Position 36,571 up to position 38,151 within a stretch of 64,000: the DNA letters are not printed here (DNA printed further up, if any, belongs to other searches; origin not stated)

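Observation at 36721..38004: Orphan CARF + PD-(D/E)xK protein (Card1/Can2-like) with no CRISPR-Cas partner, encoded as the last gene of a nucleoside-salvage operon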

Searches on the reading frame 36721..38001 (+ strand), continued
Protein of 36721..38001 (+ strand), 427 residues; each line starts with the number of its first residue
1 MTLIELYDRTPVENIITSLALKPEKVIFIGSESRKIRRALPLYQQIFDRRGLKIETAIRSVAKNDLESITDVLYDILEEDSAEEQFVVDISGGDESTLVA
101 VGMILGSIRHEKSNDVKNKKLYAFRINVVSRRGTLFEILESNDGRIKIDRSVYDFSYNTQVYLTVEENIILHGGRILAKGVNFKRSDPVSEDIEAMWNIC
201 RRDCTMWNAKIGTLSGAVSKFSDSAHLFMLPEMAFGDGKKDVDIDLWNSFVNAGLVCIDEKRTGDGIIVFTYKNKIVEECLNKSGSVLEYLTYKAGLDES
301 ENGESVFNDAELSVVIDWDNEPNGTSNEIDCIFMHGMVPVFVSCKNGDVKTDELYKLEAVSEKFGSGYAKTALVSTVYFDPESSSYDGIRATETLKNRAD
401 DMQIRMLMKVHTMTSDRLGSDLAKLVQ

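Call 40: fold_search(model_id=the predicted structure, library=pdb)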
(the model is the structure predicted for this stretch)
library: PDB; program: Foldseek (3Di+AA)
matches with E <= 10: 1313; with E <= 0.001: 23
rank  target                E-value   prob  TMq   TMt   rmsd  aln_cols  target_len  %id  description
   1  1xmx                  2.1e-20  1.00  0.66  0.74   5.9       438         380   16  Crystal structure of protein VC1899 from Vibrio cholerae (released 2004-11-16)
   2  7bdv_A                2.6e-17  1.00  0.59  0.69   6.7       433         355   14  Structure of Can2 from Sulfobacillus thermosulfidooxidans in complex with cyclic tetra-adenylate (cA4) (released 2021-03-03)
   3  7bdv_B                4.2e-17  1.00  0.59  0.72   6.5       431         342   16  Structure of Can2 from Sulfobacillus thermosulfidooxidans in complex with cyclic tetra-adenylate (cA4) (released 2021-03-03)
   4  9u49_A                1.2e-16  1.00  0.62  0.66   5.9       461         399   14  crystal structure of Cdn1 in complex with cA4 (released 2026-02-04)
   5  6xl1_A                5.5e-16  1.00  0.63  0.71   5.1       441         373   16  crystal structure of cA4-activated Card1(D294N) (released 2020-12-30)
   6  8bao_A                5.5e-16  1.00  0.56  0.64   7.8       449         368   14  Dysgonamonadaceae bacterium CRISPR ancillary nuclease 2 (released 2022-11-30)
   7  7bdv_C                5.9e-16  1.00  0.57  0.69   6.5       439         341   14  Structure of Can2 from Sulfobacillus thermosulfidooxidans in complex with cyclic tetra-adenylate (cA4) (released 2021-03-03)
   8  8bao_B                2.0e-15  1.00  0.57  0.65   8.6       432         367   13  Dysgonamonadaceae bacterium CRISPR ancillary nuclease 2 (released 2022-11-30)
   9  7bdv_D                5.5e-15  1.00  0.59  0.71   6.2       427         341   14  Structure of Can2 from Sulfobacillus thermosulfidooxidans in complex with cyclic tetra-adenylate (cA4) (released 2021-03-03)
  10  6wxw_A                2.2e-14  1.00  0.61  0.69   5.4       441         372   16  crystal structure of apo Card1 (released 2020-12-30)
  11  8q42_A                3.8e-14  1.00  0.56  0.56   8.1       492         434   13  Crystal structure of cA4-bound Can2 (E341A) in complex with oligo-A DNA (released 2023-11-22)
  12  8q3y_A                4.0e-14  1.00  0.54  0.53   9.3       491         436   13  Crystal structure of apo Can2 from Thermoanaerobacter brockii (released 2023-11-22)
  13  8q3z_A                5.4e-14  1.00  0.54  0.53   8.4       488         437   12  Crystal structure of cA4-bound Can2 from Thermoanaerobacter brockii (released 2023-11-22)
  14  8q43_B                7.7e-14  1.00  0.53  0.53   9.1       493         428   13  Crystal structure of cA4-bound Can2 (E341A) in complex with oligo-C DNA (released 2023-11-22)
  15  8q41_A                1.2e-13  1.00  0.52  0.52   8.9       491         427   12  Crystal structure of Can2 (E341A) bound to cA4 and TTTAAA ssDNA (released 2023-11-22)
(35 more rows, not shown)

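Call 41: find_related_loci(query=A1, collection=viral_contigs, flank=8000)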
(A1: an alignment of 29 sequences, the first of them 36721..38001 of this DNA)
Query A1 (427 aa) in viral_contigs; peptide patterns used: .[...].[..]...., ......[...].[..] (x = any residue, [..] = any of these).
33 stretches matched a pattern, but none encodes a relative of the query by tblastn (E <= 1e-3).

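Call 68: search_protein_representatives(alignment_id=A1)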
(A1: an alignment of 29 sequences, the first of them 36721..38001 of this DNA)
Query: 29 sequences, 417 profile positions. Proteins with E-value up to 0.001 (for the whole library): 2269; up to 1e-10: 1364; up to 1e-30: 674. The best 150 are listed.
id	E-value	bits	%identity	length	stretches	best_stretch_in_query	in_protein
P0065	5.9e-167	572.0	-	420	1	1-416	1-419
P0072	3.9e-164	562.7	-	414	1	1-416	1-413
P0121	3.3e-144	497.1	-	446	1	1-414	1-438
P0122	4.1e-141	486.9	-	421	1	1-414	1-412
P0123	2.7e-138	477.6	-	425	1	2-416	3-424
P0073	8.5e-137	472.7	-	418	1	1-416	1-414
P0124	7.2e-127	440.0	-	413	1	1-416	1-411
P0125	2.9e-119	414.9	-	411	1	1-417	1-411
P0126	8.0e-119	413.5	-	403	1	1-416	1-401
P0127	7.8e-117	406.9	-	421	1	1-415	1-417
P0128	3.7e-116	404.7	-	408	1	1-416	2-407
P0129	7.5e-116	403.7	-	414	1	1-416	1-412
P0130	2.7e-115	401.9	-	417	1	2-415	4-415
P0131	4.8e-115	401.0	-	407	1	1-416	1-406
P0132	5.8e-115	400.8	-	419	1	1-416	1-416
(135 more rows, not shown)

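Call 74: search_protein_families(library=pfam, proteins=[P0027, L046:11382-15800:+, L052:11253-12998:+, L053:5429-7222:+, L069:11301-13538:-, L054:13238-15382:+, L085:11240-13360:+, L040:3143-4933:+], max_evalue=0.01)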
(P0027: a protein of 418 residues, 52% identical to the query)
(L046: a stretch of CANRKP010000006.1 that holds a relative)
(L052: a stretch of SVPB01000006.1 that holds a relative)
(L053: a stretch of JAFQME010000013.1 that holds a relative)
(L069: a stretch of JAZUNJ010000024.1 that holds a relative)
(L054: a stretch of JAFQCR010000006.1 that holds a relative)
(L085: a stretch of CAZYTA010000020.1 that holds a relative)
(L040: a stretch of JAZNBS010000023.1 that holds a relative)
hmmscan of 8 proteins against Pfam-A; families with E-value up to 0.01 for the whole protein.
P0027 (418 aa): 3 families
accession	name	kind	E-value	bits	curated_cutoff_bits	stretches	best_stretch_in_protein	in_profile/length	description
PF09002.17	Card1_endonuc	-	1e-06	28.8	26.4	1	275-366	9-99/136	Card1-like, endonuclease domain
PF22662.2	Csa3_N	-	1.7e-05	25.3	27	1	14-94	17-98/120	Csa3 CRISPR-associated Rossmann-like domain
PF19810.5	HFX_2341_N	-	0.00015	22.7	30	1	20-107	20-106/120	HFX_2341-like, N-terminal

L046:11382-15800:+ (1473 aa): 15 families
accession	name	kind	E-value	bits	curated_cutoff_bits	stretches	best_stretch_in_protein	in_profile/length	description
PF13424.12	TPR_12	-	5.6e-66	219.1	30.1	11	690-750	7-72/77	Tetratricopeptide repeat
PF07719.23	TPR_2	-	7.9e-46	150.8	27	2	550-575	6-31/34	Tetratricopeptide repeat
PF13181.12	TPR_8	-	1.9e-38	127.7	25.7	1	549-576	5-32/34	Tetratricopeptide repeat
PF13374.12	TPR_10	-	1.5e-29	101.5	27.5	0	1330-1361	4-35/42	Tetratricopeptide repeat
PF00515.34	TPR_1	-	3.6e-29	99.8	27.8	1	551-575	7-31/34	Tetratricopeptide repeat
PF17874.7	TPR_MalT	-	1.9e-23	83.8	45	3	695-882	10-192/336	MalT-like TPR region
PF13176.12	TPR_7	-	1.5e-18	65.7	27.9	1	860-892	1-33/36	Tetratricopeptide repeat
PF24885.1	TPR_NPHP3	-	5.7e-12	46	100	1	798-943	86-221/239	Nephrocystin-3 TPR domain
PF09976.15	TPR_21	-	6.1e-09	36.3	25.5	0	536-577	137-178/193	Tetratricopeptide repeat-like domain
PF13428.12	TPR_14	-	7.2e-08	32.8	23.5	0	549-575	5-31/44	Tetratricopeptide repeat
PF13676.11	TIR_2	-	8.5e-07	29.9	28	1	179-271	1-92/122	TIR domain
PF13432.12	TPR_16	-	2.7e-06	28.1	32.7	0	691-748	2-56/65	Tetratricopeptide repeat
PF08631.16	SPO22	-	0.0018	18.2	27.5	0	1327-1442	34-143/274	Meiosis protein SPO22/ZIP4 like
PF25063.1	ARM_TT21_C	-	0.0062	16.9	35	0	995-1030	125-160/209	Tetratricopeptide repeat protein 21 C-terminal ARM domain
PF25064.1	ARM_TT21_5th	-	0.0088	16.8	27.8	0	692-764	7-76/117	TT21 fifth ARM repeats domain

L052:11253-12998:+ (582 aa): 1 family
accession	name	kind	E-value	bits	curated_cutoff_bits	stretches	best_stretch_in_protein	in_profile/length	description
PF02026.21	RyR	-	6.1e-05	23.6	27.4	1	538-581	28-71/91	RyR domain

L053:5429-7222:+ (598 aa): 3 families
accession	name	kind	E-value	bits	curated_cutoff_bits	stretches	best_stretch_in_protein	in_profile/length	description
PF13382.11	Adenine_deam_C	-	2.5e-64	216.2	27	1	428-590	6-168/169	Adenine deaminase C-terminal domain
PF01979.26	Amidohydro_1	-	5.6e-28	98.6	25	1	80-368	1-345/345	Amidohydrolase family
PF07969.17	Amidohydro_3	-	3.6e-13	50.2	29.7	2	72-96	1-25/472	Amidohydrolase family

L069:11301-13538:- (746 aa): 6 families
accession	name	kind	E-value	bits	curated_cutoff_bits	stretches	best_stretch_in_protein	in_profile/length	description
PF02836.23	Glyco_hydro_2_C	-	9.8e-28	97.6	21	1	267-548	6-292/302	Glycosyl hydrolases family 2, TIM barrel domain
PF00703.27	Glyco_hydro_2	-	7.9e-12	46.4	23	1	165-259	7-109/109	Glycosyl hydrolases family 2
PF16355.11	DUF4982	-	4.2e-10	39.9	23.9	1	574-610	3-42/61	Domain of unknown function (DUF4982)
PF22820.2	TcaA_3rd_4th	-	2.1e-09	37.6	27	1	574-621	2-48/73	TcaA protein 3rd/4th domain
PF02837.24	Glyco_hydro_2_N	-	1.5e-08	35.2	28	1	6-147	3-166/169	Glycosyl hydrolases family 2, sugar binding domain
PF22666.2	Glyco_hydro_2_N2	-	4.9e-07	30.4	27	1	55-124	51-122/167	Glycosyl hydrolase 2 galactose-binding domain-like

L054:13238-15382:+ (715 aa): 0 families

L085:11240-13360:+ (707 aa): 9 families
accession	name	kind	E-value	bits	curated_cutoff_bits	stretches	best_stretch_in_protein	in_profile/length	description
PF13424.12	TPR_12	-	4.3e-16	59.3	30.1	3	572-629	2-61/77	Tetratricopeptide repeat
PF13374.12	TPR_10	-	3.4e-14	52.7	27.5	2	572-606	1-35/42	Tetratricopeptide repeat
PF13181.12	TPR_8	-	5.1e-13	48.5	25.7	3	436-466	3-33/34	Tetratricopeptide repeat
PF08238.18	Sel1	-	4.8e-11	43.2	30.7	1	309-338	6-35/36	Sel1 repeat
PF07719.23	TPR_2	-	6.7e-11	41.9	27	1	437-465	4-32/34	Tetratricopeptide repeat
PF13676.11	TIR_2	-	5.4e-10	40.3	28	1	167-260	1-92/122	TIR domain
PF24885.1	TPR_NPHP3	-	3.7e-05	23.7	100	0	557-659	83-188/239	Nephrocystin-3 TPR domain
PF17874.7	TPR_MalT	-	0.00012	21.9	45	0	574-668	123-215/336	MalT-like TPR region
PF00515.34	TPR_1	-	0.00018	21.7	27.8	1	441-465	8-32/34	Tetratricopeptide repeat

L040:3143-4933:+ (597 aa): 1 family
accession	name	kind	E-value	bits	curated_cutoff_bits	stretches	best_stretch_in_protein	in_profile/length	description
PF02026.21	RyR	-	0.00032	21.3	27.4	1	553-594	29-70/91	RyR domain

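Call 77: search_protein_families(library=pfam, alignment_id=A4, max_evalue=0.0001)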
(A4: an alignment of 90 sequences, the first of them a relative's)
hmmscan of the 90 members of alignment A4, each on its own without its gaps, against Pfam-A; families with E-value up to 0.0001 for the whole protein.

A. member 1, L006:11341-13149:+ (603 aa): 0 families

B. families by the number of members that match (of 90 scanned): 85 families (the first 25 are shown)
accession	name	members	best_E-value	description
PF08544.19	GHMP_kinases_C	7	2.2e-11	GHMP kinases C terminal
PF01554.23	MatE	6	4.9e-62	MatE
PF00288.32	GHMP_kinases_N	6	1.3e-19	GHMP kinases N terminal domain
PF10688.14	Imp-YgjV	4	1e-41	Bacterial inner membrane protein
PF02826.25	2-Hacid_dh_C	3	2e-43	D-isomer specific 2-hydroxyacid dehydrogenase, NAD binding domain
PF13424.12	TPR_12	2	4.3e-108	Tetratricopeptide repeat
PF13374.12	TPR_10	2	1.5e-87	Tetratricopeptide repeat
PF02026.21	RyR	2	4.5e-38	RyR domain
PF13521.12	AAA_28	2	1.8e-26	AAA domain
PF01408.29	GFO_IDH_MocA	2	2.5e-26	Oxidoreductase family, NAD-binding Rossmann fold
PF24885.1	TPR_NPHP3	2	4.6e-25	Nephrocystin-3 TPR domain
PF00702.32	Hydrolase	2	3.2e-24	haloacid dehalogenase-like hydrolase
PF13419.12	HAD_2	2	3.1e-23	Haloacid dehalogenase-like hydrolase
PF22725.1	GFO_IDH_MocA_C3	2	1.2e-21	GFO/IDH/MocA C-terminal domain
PF03547.23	Mem_trans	2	1.7e-21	Membrane transport protein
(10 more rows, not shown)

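Call 78: find_encoding_contigs(protein=P0002, flank=10000, max_places=2)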
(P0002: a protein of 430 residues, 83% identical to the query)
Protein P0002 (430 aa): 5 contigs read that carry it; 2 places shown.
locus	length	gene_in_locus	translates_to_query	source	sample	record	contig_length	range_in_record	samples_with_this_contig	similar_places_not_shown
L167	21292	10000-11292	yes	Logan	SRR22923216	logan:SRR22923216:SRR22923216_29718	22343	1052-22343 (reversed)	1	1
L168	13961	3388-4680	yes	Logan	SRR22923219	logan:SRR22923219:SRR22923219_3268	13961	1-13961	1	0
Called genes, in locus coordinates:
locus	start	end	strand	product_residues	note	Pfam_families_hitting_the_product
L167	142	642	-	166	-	PF01467:CTP_transf_like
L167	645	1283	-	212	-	PF03602:Cons_hypoth95, PF05175:MTS, PF06325:PrmA (weak), PF13847:Methyltransf_31, PF13649:Methyltransf_25 (faint)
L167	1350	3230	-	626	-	PF01541:GIY-YIG, PF27096:UvrC_M, PF02151:UVR, PF22920:UvrC_RNaseH, PF08459:UvrC_RNaseH_dom, PF00633:HHH (faint), PF12826:HHH_2 (weak), PF14520:HHH_5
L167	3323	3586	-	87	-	PF00381:PTS-HPr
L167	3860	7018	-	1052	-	PF00133:tRNA-synt_1, PF09334:tRNA-synt_1g, PF08264:Anticodon_1, PF19302:DUF5915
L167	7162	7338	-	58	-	-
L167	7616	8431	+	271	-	PF02811:PHP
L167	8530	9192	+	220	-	PF01791:DeoC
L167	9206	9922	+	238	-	PF01048:PNP_UDP_1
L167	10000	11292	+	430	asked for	PF09002:Card1_endonuc (weak)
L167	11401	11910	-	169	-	-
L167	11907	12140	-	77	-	-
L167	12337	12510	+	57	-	-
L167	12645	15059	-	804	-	PF01547:SBP_bac_1 (weak), PF13416:SBP_bac_8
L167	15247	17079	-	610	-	PF00664:ABC_membrane, PF00005:ABC_tran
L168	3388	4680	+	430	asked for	PF09002:Card1_endonuc (weak)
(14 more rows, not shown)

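Call 79: find_encoding_contigs(protein=P0009, flank=10000, max_places=2)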
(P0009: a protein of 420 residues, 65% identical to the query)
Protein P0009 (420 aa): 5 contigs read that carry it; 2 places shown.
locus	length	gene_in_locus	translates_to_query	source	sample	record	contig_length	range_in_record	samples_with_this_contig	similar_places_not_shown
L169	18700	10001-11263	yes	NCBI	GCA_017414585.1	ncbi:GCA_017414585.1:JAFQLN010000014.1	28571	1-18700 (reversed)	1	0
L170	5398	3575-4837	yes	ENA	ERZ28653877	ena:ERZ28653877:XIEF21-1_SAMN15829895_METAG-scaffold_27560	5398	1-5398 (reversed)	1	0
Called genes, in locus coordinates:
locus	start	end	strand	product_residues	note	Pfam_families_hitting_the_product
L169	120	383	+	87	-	PF00381:PTS-HPr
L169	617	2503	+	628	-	PF01541:GIY-YIG, PF27096:UvrC_M, PF02151:UVR, PF22920:UvrC_RNaseH, PF08459:UvrC_RNaseH_dom, PF14520:HHH_5, PF12826:HHH_2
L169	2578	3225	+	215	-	PF03602:Cons_hypoth95, PF05175:MTS (weak), PF13847:Methyltransf_31 (weak)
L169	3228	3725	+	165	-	PF01467:CTP_transf_like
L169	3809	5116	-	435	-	-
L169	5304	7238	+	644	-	PF00890:FAD_binding_2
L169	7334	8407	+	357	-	PF12146:Hydrolase_4, PF00561:Abhydrolase_1, PF12697:Abhydrolase_6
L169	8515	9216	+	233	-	PF01791:DeoC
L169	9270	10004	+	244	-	PF01048:PNP_UDP_1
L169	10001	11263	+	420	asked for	PF09002:Card1_endonuc (weak)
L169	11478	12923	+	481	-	-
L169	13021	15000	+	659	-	PF00754:F5_F8_type_C, PF22633:F5_F8_type_C_2, PF08757:CotH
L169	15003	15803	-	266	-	PF12833:HTH_18, PF00165:HTH_AraC (weak)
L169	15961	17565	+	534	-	PF00251:Glyco_hydro_32N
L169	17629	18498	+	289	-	PF00294:PfkB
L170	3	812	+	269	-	?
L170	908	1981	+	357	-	PF12146:Hydrolase_4, PF00561:Abhydrolase_1, PF12697:Abhydrolase_6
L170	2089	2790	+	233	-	PF01791:DeoC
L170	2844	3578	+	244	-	PF01048:PNP_UDP_1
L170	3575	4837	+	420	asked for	PF09002:Card1_endonuc (weak)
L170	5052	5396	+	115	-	?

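Call 81: find_encoding_contigs(protein=P0087, flank=10000, max_places=1)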
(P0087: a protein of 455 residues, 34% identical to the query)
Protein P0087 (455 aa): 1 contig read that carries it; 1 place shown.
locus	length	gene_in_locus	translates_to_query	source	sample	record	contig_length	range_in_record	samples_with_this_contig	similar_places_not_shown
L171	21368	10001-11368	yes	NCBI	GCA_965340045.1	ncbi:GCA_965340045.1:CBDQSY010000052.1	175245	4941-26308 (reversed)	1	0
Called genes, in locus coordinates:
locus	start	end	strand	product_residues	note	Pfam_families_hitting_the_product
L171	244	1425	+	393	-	PF27117:FliB_C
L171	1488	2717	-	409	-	PF20251:Big_14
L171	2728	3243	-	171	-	PF20251:Big_14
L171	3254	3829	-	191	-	PF20251:Big_14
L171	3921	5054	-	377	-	PF02595:Gly_kinase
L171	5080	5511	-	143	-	-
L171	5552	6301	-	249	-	PF01479:S4, PF00849:PseudoU_synth_2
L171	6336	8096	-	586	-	PF05833:NFACT_N, PF05670:NFACT-R_1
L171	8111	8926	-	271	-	PF13302:Acetyltransf_3 (weak), PF00583:Acetyltransf_1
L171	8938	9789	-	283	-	-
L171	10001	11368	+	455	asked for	-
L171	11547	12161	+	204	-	-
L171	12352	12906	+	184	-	PF04073:tRNA_edit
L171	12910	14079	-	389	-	PF05636:HIGH_NTase1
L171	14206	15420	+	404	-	PF00871:Acetate_kinase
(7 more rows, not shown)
